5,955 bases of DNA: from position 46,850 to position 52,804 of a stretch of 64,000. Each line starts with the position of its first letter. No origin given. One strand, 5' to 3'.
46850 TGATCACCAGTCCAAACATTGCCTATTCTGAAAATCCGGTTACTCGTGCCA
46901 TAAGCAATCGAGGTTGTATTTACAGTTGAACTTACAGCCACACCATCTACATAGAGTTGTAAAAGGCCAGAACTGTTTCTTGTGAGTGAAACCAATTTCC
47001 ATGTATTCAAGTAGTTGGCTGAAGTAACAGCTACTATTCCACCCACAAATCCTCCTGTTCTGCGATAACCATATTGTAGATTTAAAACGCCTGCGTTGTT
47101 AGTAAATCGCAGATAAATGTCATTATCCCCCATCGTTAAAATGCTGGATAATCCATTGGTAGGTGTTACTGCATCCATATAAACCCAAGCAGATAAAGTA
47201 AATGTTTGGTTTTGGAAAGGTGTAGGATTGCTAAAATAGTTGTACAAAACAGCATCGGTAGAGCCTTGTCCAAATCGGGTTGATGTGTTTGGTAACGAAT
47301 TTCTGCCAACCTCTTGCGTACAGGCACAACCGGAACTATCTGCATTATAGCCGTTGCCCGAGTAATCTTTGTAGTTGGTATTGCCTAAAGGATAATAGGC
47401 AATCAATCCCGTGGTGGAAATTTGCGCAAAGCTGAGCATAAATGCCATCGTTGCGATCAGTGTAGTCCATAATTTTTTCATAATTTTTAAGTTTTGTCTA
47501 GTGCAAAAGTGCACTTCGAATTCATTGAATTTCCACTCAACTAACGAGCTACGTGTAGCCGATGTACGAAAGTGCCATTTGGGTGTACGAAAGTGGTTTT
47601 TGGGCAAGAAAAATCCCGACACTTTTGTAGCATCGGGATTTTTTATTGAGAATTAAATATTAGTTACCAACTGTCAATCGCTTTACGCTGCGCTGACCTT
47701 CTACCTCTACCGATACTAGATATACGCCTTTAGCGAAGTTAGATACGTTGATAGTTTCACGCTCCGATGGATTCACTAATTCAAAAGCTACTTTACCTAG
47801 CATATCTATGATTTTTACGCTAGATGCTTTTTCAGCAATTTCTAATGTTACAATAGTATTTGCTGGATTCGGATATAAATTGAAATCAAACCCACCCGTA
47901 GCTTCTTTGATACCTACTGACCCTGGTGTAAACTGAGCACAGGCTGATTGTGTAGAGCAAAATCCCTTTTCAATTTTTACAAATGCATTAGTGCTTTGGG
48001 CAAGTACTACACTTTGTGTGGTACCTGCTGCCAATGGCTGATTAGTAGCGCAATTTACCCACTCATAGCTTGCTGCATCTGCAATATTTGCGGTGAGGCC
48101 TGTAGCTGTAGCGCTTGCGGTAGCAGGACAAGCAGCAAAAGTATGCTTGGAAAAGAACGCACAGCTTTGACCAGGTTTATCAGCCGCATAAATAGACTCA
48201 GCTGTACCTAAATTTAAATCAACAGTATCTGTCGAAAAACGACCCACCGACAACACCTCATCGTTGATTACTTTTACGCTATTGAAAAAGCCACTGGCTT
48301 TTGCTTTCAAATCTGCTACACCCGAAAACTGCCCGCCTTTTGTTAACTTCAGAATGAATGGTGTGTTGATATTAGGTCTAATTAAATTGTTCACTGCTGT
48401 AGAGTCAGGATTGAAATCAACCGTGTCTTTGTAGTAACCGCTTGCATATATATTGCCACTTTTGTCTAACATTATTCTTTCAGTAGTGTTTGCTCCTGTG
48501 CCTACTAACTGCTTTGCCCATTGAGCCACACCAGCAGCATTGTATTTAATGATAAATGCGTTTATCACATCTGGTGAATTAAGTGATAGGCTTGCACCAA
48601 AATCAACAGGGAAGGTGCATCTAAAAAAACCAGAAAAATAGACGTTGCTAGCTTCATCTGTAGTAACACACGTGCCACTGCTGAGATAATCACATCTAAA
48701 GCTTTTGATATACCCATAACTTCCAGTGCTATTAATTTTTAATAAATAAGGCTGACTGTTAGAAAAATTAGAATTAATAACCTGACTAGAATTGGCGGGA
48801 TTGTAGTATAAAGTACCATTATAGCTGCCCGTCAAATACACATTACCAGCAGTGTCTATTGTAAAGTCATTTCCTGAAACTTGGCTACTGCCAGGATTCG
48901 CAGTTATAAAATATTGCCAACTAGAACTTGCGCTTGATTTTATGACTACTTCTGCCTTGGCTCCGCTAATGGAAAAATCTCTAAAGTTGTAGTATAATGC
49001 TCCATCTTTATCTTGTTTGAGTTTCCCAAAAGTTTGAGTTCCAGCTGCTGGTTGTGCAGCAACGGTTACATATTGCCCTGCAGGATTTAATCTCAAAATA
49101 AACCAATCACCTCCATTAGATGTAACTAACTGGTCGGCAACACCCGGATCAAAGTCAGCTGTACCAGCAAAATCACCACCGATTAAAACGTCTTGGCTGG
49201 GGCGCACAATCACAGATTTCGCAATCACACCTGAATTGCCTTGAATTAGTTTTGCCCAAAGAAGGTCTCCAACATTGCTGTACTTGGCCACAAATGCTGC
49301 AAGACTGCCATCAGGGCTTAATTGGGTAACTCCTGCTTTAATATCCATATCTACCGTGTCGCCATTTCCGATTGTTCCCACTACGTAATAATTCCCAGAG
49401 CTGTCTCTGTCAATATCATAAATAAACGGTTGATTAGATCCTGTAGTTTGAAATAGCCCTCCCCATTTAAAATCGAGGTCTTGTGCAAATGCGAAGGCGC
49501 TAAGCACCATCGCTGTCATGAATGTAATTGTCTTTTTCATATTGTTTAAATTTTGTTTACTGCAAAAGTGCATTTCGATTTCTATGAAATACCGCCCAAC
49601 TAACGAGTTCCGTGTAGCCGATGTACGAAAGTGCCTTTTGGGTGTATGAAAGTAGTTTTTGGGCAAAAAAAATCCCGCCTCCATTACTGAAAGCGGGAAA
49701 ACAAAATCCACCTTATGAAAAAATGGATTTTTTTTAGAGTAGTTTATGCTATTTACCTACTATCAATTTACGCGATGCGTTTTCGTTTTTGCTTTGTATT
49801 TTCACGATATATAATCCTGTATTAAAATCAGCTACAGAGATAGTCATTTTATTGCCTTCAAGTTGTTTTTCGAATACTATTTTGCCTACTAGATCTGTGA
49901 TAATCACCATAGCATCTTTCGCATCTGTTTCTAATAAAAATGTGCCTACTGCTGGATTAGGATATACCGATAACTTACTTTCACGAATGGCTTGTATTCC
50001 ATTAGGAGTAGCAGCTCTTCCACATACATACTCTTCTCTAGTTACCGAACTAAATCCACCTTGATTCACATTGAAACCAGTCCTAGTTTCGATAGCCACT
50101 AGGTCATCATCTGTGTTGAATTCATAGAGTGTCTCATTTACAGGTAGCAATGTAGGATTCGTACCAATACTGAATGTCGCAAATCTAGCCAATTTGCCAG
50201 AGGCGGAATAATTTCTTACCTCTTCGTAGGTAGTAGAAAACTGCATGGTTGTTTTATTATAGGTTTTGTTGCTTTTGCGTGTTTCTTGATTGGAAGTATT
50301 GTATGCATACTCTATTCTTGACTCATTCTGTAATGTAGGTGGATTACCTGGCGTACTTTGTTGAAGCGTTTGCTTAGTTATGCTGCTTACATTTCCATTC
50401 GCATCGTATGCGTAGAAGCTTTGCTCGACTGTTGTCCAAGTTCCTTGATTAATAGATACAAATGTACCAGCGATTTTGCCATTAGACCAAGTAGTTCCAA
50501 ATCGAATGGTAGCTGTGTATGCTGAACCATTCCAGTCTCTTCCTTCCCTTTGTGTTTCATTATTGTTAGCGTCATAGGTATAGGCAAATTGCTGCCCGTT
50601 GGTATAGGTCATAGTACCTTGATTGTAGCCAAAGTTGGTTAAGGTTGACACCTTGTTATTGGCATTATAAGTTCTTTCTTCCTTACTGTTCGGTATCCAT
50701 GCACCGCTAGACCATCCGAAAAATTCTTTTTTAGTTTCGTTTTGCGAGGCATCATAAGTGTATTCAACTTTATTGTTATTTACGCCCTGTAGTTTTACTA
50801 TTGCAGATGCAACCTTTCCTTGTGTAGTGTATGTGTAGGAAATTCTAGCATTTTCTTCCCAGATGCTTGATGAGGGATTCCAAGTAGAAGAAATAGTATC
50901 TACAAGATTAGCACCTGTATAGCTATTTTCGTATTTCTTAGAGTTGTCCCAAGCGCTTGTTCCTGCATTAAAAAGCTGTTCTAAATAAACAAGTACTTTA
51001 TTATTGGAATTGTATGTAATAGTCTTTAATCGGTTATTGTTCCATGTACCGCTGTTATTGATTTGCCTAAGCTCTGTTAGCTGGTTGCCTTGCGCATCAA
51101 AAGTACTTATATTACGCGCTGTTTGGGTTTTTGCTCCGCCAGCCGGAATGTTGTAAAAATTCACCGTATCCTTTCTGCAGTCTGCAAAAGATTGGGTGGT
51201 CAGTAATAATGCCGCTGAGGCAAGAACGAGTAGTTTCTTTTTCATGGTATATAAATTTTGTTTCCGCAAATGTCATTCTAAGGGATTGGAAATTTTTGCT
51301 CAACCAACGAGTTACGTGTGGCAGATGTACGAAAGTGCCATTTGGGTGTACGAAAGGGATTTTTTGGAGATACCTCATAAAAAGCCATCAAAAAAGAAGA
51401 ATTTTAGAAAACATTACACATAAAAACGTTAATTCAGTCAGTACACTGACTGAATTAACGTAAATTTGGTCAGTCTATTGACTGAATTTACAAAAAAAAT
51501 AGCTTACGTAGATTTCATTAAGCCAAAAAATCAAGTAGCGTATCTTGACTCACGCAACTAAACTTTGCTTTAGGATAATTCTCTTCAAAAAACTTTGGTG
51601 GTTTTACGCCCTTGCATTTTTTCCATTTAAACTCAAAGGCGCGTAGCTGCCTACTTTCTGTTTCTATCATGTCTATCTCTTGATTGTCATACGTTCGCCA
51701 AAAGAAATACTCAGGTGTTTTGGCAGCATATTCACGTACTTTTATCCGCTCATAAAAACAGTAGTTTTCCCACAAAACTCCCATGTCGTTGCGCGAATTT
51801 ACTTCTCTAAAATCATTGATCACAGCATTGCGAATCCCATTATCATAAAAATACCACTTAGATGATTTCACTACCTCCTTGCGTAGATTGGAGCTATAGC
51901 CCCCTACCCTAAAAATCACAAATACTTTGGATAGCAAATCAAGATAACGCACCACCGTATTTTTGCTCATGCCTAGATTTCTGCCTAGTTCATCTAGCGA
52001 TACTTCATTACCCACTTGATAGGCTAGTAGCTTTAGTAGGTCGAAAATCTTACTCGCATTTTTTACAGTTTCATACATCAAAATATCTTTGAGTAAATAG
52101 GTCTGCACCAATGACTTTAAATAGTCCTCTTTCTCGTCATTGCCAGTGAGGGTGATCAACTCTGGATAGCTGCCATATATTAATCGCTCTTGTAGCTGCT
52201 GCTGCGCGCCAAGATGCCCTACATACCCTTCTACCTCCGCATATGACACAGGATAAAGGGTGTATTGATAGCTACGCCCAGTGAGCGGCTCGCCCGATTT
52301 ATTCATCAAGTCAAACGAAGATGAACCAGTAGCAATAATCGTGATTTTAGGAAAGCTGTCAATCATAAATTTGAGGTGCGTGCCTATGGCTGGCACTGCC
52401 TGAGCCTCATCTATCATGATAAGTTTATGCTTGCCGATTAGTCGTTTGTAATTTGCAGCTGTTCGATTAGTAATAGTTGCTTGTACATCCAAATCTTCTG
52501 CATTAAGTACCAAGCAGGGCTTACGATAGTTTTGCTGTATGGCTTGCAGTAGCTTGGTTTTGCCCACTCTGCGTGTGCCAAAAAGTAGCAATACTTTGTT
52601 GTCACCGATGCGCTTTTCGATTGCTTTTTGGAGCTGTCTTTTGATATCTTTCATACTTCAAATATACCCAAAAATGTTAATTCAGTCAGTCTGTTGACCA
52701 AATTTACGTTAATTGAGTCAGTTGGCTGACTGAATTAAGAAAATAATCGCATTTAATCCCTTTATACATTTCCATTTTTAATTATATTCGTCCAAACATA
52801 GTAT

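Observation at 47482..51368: Conserved ~125-bp upstream cassette with 21-bp-phased direct repeats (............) in front of three unrelated T9SS cargo genes: candidate LytTR-type operator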

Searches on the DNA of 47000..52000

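Call 10: search_rna_families(source=window, start=47000, end=52000, threshold=evalue, max_evalue=10)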
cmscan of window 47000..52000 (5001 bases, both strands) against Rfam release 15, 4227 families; matches with E-value up to 10: 14.
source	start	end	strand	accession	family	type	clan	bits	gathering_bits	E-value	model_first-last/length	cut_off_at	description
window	47604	47675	-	RF02074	STnc240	Gene; sRNA;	-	28.2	55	0.38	1-77/77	no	Enterobacterial sRNA STnc240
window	49665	49753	-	RF00515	PyrR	Cis-reg;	-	28.1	54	0.72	1-115/115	no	PyrR binding site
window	49667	49751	-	RF02846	Ref84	Gene; antisense;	-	28.1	52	1.6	1-87/87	no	Enterococcus sRNA 84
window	49665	49738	-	RF02837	anti-hemB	Gene; sRNA;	-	23.7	49.5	0.024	1-81/81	no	Burkholderia RNA 7 (anti-hemB)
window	51431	51488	-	RF03839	MIR2599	Gene; miRNA;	-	21.9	120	1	18-116/132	no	MIR2599 microRNA precursor family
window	51431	51488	+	RF04069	MIR6135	Gene; miRNA;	-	20.9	99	7.7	20-103/122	no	MIR6135 microRNA precursor family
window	47610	47662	-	RF02901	AaHKsRNA41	Gene; sRNA;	-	20.6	97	0.15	1-187/187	no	Aggregatibacter sRNA 41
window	50580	50653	+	RF00042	CopA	Gene; antisense;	-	20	60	4.6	1-92/92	no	CopA-like RNA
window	49095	49196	-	RF00079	OmrA-B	Gene; sRNA;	-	19.4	40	3.4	1-87/87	no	OmrA-B family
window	47611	47703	-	RF02236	asX2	Gene; sRNA;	-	19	70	2.7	1-87/87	no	Xanthomonas sRNA asX2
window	49666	49727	-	RF02278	Betaproteobacteria_toxic_sRNA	Gene; sRNA;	-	17.5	50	5.4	8-64/64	no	Betaproteobacteria toxic small RNA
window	51513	51714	-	RF02034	IMES-1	Gene;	-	16.4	81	4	1-191/191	no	IMES-1 RNA motif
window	48559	48625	-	RF02218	ZNRD1-AS1_1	Gene; lncRNA;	-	15.9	50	9.7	1-68/68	no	ZNRD1 antisense RNA 1 conserved region 1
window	49762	49824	+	RF02060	STnc410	Gene; sRNA;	-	15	50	8.6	1-158/158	no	Enterobacterial sRNA STnc410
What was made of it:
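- On Structured cis-regulatory RNA or leader: Nothing overlapped the cassettes' conserved boxes at E up to 10; a few low-scoring hits over the upstream terminators touch only the first 1-3 nt of copies 1 and 2 (call 10).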

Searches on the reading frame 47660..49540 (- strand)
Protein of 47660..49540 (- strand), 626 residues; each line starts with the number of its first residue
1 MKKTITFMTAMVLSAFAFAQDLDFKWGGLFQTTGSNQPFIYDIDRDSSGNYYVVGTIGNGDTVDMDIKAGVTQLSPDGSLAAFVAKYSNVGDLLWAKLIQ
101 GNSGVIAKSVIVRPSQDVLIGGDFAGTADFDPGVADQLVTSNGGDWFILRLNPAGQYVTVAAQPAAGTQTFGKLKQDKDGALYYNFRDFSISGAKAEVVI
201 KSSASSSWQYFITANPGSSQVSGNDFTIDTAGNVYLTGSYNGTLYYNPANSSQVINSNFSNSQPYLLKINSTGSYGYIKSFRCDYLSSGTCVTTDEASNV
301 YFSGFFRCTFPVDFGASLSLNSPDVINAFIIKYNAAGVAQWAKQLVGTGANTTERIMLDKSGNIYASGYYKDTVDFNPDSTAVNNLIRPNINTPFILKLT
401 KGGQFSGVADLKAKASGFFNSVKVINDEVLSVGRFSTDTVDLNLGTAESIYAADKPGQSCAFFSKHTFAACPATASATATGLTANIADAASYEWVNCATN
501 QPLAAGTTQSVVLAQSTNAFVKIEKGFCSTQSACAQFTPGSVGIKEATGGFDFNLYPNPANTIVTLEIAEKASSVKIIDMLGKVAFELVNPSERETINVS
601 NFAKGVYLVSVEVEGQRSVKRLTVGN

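Call 11: search_protein_families(library=pfam, proteins=[window:47660-49540:-], max_evalue=0.001)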
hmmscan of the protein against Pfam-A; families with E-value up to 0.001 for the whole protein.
window:47660-49540:- (626 aa): 2 families
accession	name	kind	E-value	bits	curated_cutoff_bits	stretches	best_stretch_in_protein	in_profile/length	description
PF18962.6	Por_Secre_tail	-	5.1e-14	52.8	27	1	555-624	1-75/75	Secretion system C-terminal sorting domain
PF06739.17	SBBP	-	1.1e-08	35.3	20.5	0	340-369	1-31/38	Beta-propeller repeat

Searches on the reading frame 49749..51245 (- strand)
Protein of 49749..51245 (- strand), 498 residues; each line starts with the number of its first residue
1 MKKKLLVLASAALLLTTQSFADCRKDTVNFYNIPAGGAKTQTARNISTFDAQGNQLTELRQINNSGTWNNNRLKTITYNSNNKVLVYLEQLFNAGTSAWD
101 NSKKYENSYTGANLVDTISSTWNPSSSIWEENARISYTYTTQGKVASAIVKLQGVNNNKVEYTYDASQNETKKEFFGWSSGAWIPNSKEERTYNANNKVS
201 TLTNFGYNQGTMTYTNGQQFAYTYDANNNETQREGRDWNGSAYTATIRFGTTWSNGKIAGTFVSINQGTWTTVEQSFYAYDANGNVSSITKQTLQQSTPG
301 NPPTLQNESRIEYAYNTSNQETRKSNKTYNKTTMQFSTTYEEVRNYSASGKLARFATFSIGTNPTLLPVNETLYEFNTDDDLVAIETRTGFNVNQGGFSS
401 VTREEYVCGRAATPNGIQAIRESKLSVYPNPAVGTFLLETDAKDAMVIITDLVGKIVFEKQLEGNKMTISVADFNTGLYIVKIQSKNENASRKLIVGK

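Call 11: search_protein_families(library=pfam, proteins=[window:49749-51245:-], max_evalue=0.001)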
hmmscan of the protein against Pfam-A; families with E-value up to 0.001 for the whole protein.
window:49749-51245:- (498 aa): 2 families
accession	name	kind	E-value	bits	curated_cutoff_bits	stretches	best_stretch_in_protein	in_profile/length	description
PF18962.6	Por_Secre_tail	-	2e-13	50.8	27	1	427-496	1-75/75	Secretion system C-terminal sorting domain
PF12930.12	DUF3836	-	6.6e-06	26.5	25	0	72-142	28-100/127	Family of unknown function (DUF3836)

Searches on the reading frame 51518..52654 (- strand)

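Call 11: search_protein_families(library=pfam, proteins=[window:51518-52654:-], max_evalue=0.001)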
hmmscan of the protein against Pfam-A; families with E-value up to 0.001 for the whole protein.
window:51518-52654:- (378 aa): 5 families
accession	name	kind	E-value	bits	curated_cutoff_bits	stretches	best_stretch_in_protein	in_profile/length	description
PF13635.12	DUF4143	-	5.2e-39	134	28.1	1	189-344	2-159/160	Domain of unknown function (DUF4143)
PF13173.12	AAA_14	-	9.5e-28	97.2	27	1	19-141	2-128/129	AAA domain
PF08279.18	HTH_11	-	0.00025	21.3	25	1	204-245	3-43/55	HTH domain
PF13401.12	AAA_22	-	0.00075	20.3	27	0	19-53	5-42/130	AAA domain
PF09339.16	HTH_IclR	-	0.00088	19.4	22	0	201-241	3-42/52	IclR helix-turn-helix domain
